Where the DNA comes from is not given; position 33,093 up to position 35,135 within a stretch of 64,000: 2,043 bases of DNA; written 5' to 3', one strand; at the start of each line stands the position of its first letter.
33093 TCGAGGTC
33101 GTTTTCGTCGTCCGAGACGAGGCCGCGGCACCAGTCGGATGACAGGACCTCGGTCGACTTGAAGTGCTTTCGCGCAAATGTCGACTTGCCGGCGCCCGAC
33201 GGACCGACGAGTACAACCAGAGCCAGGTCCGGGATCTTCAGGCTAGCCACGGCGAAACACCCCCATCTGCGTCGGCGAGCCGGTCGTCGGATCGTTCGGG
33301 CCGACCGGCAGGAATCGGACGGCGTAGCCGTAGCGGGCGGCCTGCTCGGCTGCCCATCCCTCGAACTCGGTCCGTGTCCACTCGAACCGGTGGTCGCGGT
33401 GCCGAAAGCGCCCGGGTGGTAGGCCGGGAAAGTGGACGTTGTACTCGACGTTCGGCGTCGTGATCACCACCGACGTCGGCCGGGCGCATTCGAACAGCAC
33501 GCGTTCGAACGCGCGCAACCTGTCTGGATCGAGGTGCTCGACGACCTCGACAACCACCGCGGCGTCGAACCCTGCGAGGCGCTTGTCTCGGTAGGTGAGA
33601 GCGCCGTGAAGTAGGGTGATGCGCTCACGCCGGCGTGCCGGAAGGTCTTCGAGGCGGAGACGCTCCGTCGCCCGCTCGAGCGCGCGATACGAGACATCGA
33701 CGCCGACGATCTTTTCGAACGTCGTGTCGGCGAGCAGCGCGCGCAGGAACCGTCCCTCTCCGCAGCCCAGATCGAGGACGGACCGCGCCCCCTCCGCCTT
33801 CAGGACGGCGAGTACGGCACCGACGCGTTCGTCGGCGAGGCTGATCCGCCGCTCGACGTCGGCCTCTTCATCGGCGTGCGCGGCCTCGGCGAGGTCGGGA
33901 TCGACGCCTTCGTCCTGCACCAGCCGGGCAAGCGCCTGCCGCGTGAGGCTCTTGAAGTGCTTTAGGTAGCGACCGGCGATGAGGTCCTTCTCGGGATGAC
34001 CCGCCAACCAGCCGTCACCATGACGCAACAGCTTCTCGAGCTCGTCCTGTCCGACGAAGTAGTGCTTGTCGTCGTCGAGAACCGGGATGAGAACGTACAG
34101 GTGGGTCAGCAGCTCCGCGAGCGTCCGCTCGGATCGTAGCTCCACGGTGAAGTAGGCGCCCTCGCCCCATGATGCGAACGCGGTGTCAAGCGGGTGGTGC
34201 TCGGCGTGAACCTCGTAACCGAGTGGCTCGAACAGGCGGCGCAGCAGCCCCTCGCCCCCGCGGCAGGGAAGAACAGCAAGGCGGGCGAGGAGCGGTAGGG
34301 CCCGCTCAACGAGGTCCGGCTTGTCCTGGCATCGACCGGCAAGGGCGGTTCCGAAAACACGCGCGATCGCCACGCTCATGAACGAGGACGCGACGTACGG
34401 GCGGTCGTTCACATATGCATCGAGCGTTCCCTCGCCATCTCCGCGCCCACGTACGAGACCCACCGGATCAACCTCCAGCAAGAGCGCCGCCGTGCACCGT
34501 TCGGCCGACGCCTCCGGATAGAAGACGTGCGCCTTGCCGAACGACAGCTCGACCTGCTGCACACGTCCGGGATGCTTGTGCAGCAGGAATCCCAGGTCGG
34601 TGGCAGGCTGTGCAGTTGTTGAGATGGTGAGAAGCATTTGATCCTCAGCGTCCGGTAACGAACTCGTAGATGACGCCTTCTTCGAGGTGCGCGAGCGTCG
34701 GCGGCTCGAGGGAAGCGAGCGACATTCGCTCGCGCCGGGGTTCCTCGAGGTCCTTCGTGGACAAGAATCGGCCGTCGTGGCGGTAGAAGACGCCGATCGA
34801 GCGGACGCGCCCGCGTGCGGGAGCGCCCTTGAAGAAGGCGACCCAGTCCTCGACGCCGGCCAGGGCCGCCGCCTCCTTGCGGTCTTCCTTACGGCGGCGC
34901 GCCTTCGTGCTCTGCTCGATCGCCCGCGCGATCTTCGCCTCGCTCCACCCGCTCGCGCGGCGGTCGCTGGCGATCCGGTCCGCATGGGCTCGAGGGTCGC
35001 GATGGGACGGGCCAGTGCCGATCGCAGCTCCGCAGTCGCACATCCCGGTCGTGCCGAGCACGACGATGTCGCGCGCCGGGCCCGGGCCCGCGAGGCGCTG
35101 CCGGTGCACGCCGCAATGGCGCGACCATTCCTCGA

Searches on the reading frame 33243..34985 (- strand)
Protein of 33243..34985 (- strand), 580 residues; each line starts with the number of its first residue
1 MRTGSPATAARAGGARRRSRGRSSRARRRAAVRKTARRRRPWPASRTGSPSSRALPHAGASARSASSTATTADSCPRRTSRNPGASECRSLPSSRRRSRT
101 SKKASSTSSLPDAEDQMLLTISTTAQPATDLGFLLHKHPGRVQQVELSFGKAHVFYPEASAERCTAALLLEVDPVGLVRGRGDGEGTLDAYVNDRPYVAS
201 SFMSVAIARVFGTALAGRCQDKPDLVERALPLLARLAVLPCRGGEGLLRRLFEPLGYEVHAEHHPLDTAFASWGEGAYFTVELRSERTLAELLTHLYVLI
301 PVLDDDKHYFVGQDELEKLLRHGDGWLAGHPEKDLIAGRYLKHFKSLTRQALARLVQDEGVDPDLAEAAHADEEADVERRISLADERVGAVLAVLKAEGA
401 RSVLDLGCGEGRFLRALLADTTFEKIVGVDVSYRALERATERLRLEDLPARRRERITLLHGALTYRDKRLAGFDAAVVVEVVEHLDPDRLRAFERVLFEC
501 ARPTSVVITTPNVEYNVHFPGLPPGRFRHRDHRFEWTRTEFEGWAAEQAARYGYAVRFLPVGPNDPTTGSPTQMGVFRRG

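Call 44: search_protein_families(library=pfam, proteins=[window:33243-34985:-], max_evalue=0.001)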
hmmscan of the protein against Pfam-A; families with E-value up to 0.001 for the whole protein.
window:33243-34985:- (580 aa): 8 families
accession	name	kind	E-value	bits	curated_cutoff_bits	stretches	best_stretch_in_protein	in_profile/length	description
PF12623.12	Hen1_L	-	2.9e-113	377.3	23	1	117-355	1-241/242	RNA repair, ligase-Pnkp-associating, region of Hen1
PF08242.18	Methyltransf_12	-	1.4e-13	51.8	30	1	404-503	1-94/98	Methyltransferase domain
PF13649.12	Methyltransf_25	-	3.8e-12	47.2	27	1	403-496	1-88/97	Methyltransferase domain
PF13489.12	Methyltransf_23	-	4.9e-12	46.3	27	1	396-546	19-155/164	Methyltransferase domain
PF08241.18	Methyltransf_11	-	6e-10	40.1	21.2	1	404-495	1-82/95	Methyltransferase domain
PF13847.12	Methyltransf_31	-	3.5e-07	30.4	27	1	400-448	4-53/145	Methyltransferase domain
PF02353.26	CMAS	-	5.2e-06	26.4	27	1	388-507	51-162/273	Mycolic acid cyclopropane synthetase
PF05175.20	MTS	-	5.8e-05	23.2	23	1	391-449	23-81/170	Methyltransferase small domain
